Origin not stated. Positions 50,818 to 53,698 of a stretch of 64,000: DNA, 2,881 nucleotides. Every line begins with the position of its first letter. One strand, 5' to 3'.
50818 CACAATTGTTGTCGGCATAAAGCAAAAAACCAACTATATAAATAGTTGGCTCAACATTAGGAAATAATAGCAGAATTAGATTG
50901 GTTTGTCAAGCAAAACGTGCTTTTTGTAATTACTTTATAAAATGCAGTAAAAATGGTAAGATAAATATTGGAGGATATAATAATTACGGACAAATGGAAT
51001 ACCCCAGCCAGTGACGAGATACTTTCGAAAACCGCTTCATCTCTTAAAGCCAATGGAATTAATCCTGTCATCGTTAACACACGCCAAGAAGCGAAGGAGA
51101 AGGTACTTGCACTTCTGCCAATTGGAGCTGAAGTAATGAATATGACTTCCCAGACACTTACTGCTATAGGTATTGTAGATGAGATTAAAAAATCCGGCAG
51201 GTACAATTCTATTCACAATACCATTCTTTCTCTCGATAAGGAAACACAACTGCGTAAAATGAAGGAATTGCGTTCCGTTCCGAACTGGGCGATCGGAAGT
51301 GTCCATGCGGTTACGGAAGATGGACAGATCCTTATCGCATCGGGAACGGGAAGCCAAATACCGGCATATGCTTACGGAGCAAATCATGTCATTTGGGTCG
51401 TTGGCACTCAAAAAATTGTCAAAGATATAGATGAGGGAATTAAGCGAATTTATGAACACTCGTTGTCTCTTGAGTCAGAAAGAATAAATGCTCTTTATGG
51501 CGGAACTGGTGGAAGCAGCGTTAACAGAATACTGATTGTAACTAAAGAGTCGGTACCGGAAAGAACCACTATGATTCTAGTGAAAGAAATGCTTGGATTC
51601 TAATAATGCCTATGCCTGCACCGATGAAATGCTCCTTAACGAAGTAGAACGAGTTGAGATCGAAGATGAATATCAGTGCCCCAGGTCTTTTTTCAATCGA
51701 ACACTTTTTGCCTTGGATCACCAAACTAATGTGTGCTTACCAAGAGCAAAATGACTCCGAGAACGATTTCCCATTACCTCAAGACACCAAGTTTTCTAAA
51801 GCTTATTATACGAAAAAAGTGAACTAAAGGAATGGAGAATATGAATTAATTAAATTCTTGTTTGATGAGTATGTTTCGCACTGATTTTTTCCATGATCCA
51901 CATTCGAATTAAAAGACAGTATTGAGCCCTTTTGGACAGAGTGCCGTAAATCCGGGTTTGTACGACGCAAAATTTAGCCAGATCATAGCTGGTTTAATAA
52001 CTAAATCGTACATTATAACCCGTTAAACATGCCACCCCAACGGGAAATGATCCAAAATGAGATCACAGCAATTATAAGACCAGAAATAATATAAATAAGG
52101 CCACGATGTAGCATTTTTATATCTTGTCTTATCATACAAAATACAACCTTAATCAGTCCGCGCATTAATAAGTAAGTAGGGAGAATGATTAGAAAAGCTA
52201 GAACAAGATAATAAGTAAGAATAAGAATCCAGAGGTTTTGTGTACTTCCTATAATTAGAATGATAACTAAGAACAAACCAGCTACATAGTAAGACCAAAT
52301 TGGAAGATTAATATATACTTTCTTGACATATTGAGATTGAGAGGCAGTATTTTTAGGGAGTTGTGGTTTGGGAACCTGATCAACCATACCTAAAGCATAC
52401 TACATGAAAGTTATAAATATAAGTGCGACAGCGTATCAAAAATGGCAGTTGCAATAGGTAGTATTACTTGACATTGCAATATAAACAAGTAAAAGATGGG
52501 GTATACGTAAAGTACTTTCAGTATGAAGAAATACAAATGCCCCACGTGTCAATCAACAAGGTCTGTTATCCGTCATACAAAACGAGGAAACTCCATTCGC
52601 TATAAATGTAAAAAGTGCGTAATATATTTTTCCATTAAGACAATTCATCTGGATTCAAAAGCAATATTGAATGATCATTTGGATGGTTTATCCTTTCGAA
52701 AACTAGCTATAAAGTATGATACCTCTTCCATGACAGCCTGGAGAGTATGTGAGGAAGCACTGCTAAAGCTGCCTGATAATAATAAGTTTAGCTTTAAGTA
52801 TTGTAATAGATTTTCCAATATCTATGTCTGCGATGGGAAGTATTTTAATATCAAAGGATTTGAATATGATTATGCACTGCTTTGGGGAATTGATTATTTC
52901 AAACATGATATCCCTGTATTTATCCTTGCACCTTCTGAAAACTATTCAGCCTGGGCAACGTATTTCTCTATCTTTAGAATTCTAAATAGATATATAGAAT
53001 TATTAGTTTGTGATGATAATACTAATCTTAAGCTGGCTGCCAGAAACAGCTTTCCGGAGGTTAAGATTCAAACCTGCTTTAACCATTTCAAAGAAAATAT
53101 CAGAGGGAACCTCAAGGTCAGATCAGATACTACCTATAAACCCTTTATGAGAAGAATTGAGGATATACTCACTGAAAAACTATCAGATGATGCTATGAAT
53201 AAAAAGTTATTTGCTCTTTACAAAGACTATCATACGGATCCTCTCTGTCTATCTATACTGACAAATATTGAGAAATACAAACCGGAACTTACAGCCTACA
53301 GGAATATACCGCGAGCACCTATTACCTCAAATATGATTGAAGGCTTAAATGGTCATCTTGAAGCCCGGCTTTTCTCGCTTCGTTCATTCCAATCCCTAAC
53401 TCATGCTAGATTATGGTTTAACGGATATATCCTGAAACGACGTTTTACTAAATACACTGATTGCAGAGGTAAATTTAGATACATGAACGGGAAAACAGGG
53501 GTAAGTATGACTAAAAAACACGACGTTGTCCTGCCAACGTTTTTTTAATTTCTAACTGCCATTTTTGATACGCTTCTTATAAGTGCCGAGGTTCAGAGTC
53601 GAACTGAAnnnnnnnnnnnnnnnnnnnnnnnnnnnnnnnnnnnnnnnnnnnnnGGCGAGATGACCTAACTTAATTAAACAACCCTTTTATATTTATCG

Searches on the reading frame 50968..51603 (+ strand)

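Call 48: search_protein_families(library=pfam, proteins=[window:50968-51603:+], max_evalue=0.0001)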
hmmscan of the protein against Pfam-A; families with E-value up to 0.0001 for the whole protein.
window:50968-51603:+ (211 aa): 1 family
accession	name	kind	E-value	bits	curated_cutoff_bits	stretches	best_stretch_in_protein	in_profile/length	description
PF02589.21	LUD_dom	-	1.2e-20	74.5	22.6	1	20-205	2-189/189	LUD domain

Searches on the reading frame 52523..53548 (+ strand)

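Call 3: search_protein_families(library=pfam, proteins=[window:52523-53548:+], max_evalue=0.01)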
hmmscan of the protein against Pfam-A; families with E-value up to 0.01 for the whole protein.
window:52523-53548:+ (341 aa): 3 families
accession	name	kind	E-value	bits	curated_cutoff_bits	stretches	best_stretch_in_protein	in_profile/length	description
PF00872.24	Transposase_mut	-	5.9e-08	32.4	21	1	134-283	201-349/379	Transposase, Mutator family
PF10551.15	MULE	-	0.00052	20.8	27.6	1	132-192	33-99/99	MULE transposase domain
PF05129.18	Zn_ribbon_Elf1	-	0.0065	17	29.8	0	2-45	21-65/79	Transcription elongation factor Elf1 like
